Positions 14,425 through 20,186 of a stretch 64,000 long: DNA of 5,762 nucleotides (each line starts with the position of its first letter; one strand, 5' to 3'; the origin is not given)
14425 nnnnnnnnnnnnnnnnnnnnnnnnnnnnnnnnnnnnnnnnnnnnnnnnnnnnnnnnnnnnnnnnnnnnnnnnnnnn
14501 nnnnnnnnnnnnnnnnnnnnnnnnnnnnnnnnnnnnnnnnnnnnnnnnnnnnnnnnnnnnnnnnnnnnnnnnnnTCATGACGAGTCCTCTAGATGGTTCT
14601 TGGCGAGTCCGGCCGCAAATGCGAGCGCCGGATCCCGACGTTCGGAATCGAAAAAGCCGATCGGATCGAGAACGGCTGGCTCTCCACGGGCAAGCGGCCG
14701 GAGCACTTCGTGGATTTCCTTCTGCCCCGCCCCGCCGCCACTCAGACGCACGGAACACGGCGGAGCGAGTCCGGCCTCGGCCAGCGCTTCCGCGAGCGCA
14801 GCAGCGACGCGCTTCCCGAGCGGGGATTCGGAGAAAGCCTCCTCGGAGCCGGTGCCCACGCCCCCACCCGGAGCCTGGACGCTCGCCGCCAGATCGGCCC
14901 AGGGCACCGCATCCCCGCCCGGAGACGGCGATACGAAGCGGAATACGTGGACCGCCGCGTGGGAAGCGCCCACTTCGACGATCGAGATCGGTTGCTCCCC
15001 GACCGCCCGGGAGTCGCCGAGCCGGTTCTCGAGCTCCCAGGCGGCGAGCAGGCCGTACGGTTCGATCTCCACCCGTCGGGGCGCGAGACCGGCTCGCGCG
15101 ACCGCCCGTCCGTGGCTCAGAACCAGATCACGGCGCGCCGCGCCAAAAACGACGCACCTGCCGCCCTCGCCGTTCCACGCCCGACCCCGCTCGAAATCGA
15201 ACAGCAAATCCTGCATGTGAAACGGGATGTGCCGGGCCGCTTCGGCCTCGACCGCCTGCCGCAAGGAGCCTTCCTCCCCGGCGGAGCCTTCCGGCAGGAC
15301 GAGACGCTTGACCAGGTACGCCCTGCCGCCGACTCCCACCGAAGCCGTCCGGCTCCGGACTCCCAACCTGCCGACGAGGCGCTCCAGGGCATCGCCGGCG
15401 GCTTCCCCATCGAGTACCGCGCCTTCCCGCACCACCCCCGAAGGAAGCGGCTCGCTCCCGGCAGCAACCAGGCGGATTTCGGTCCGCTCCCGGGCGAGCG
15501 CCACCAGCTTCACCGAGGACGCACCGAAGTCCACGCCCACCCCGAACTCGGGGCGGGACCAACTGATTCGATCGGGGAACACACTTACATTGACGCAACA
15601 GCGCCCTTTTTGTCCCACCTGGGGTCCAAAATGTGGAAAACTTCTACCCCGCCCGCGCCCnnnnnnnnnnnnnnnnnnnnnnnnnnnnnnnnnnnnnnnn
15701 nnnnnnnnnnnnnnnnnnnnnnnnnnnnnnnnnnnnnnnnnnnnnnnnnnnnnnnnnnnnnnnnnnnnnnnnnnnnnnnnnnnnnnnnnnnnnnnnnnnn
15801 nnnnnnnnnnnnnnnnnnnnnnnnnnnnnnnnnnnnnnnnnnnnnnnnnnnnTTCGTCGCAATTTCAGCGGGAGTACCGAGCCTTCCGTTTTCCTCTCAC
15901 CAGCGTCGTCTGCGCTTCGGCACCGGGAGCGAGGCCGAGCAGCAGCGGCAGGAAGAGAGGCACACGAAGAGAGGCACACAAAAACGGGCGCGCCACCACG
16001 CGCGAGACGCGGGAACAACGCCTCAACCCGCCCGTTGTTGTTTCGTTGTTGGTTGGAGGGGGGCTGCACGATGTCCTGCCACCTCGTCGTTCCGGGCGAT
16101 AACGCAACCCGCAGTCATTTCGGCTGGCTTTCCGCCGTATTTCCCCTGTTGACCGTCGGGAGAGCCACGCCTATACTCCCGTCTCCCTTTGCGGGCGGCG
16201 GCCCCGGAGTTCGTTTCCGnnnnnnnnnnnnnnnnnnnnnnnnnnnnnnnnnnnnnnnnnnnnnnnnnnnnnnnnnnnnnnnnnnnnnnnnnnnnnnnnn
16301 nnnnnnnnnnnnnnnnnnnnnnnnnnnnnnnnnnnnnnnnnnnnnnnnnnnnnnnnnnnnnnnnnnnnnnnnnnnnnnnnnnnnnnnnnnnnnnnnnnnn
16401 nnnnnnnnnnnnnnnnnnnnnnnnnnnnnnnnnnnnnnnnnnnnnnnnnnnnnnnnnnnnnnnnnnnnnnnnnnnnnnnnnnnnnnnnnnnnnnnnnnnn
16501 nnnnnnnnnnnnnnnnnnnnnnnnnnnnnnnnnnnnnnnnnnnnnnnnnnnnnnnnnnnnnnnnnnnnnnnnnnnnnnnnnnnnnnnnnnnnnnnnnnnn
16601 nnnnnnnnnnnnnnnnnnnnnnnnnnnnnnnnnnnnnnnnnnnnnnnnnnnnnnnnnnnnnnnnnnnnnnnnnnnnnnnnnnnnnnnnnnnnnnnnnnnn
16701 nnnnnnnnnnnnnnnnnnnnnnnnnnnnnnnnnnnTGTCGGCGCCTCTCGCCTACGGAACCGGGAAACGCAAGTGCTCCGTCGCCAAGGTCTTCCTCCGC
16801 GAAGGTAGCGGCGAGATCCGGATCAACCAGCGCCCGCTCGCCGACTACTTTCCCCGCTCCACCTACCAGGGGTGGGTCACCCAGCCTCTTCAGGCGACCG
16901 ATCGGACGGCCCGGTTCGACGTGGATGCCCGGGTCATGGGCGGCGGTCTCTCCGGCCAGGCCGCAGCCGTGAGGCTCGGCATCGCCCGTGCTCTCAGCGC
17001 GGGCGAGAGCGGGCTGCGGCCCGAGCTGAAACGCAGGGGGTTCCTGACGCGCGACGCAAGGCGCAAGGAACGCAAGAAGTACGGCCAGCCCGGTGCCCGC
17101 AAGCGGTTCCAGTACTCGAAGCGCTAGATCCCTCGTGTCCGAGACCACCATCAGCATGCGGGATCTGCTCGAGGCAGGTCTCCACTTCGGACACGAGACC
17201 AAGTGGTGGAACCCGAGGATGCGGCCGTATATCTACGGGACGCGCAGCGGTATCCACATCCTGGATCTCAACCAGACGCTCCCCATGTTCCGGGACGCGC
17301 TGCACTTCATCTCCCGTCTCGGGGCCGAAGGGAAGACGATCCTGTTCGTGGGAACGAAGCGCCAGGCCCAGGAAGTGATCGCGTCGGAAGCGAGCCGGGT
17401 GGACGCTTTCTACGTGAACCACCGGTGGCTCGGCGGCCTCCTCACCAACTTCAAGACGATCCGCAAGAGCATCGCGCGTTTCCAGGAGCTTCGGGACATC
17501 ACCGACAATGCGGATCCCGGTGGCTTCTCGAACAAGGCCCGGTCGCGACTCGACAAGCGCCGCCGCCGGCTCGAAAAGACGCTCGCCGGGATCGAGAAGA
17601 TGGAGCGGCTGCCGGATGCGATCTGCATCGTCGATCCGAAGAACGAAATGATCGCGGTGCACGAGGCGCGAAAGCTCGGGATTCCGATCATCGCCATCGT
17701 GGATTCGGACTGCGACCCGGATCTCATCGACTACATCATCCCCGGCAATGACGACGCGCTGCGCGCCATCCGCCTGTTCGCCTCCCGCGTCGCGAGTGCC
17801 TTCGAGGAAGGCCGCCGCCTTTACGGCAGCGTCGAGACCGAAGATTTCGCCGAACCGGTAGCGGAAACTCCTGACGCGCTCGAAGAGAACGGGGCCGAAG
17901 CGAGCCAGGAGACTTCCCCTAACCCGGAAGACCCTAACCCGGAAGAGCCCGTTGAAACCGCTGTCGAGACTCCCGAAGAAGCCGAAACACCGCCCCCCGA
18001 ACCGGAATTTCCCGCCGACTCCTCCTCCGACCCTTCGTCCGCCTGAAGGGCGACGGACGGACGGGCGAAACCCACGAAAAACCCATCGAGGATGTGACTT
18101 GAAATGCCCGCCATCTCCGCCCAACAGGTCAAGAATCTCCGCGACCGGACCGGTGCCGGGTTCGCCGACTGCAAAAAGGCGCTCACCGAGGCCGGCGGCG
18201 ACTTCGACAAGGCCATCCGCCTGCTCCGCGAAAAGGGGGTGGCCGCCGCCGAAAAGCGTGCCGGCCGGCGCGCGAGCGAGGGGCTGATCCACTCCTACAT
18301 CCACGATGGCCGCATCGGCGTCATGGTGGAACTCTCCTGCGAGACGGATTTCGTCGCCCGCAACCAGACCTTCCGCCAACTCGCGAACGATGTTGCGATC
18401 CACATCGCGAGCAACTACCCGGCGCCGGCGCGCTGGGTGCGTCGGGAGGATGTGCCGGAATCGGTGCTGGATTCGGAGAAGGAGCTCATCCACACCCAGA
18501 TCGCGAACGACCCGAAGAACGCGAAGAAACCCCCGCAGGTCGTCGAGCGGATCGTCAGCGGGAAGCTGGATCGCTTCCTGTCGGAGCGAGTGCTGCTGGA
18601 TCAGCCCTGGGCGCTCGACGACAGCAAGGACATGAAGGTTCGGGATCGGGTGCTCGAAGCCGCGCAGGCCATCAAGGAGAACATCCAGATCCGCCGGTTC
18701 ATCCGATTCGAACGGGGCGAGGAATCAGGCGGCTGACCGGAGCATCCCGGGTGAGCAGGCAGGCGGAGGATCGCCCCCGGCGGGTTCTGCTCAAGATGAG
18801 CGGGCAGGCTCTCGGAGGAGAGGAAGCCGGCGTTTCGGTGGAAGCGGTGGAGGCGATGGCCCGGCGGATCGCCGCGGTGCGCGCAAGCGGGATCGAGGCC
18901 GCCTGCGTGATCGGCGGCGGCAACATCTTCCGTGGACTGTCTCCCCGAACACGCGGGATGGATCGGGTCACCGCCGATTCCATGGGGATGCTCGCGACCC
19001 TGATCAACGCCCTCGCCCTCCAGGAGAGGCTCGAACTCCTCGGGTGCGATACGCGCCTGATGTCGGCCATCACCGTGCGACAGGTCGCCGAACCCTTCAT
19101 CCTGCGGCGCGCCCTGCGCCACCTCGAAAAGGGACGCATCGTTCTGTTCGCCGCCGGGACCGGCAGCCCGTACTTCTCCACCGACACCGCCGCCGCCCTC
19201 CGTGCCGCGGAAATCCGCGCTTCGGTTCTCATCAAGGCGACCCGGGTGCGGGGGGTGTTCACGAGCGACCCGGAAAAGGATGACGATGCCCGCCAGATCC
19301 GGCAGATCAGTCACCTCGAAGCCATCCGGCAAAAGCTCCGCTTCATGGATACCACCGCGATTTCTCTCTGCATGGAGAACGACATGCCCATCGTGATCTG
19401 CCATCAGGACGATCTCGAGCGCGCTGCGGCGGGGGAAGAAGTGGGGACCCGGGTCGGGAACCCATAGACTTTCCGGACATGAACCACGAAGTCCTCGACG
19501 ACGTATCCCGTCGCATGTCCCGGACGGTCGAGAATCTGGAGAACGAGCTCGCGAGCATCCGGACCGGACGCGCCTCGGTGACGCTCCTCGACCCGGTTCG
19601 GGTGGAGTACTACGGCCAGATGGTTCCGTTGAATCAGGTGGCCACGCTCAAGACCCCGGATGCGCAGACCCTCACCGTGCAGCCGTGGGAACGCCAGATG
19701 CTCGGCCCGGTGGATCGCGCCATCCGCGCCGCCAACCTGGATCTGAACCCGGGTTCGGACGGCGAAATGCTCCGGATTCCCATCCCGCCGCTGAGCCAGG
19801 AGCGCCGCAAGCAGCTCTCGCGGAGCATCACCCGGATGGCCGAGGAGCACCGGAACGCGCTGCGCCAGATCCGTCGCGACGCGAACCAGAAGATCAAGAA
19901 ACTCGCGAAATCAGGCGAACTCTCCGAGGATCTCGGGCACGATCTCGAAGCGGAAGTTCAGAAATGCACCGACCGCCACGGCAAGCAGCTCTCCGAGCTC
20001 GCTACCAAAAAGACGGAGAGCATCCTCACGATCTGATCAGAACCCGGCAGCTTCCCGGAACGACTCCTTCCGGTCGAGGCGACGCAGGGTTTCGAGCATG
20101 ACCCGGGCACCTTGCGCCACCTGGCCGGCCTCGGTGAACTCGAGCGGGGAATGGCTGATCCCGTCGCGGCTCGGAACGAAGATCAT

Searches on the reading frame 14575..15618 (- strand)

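Call 80: search_protein_families(library=pfam, proteins=[window:14575-15618:-], max_evalue=0.001)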
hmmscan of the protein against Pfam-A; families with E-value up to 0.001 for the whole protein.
window:14575-15618:- (347 aa): 1 family
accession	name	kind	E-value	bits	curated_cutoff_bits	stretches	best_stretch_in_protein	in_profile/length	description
PF11104.14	PilM_2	-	1.2e-27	97.2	27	1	28-227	1-198/340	Type IV pilus assembly protein PilM;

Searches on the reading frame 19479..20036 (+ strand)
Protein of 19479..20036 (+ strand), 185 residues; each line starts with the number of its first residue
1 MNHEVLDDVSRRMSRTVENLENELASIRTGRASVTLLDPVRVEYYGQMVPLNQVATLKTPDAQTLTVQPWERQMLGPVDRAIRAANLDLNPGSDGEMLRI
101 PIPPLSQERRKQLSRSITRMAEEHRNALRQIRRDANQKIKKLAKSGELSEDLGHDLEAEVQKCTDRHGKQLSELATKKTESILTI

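Call 13: search_protein_families(library=pfam, proteins=[window:19479-20036:+])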
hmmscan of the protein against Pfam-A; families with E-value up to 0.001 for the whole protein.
window:19479-20036:+ (185 aa): 1 family
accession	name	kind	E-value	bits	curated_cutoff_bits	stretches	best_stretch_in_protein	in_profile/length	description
PF01765.24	RRF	-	2.5e-58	197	29.7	1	20-183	1-164/164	Ribosome recycling factor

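Call 23: find_encoding_contigs(protein=window:19479-20036:+, flank=10000, max_places=10)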
Protein window:19479-20036:+ (185 aa): no gene with exactly this product is on record in the collection.
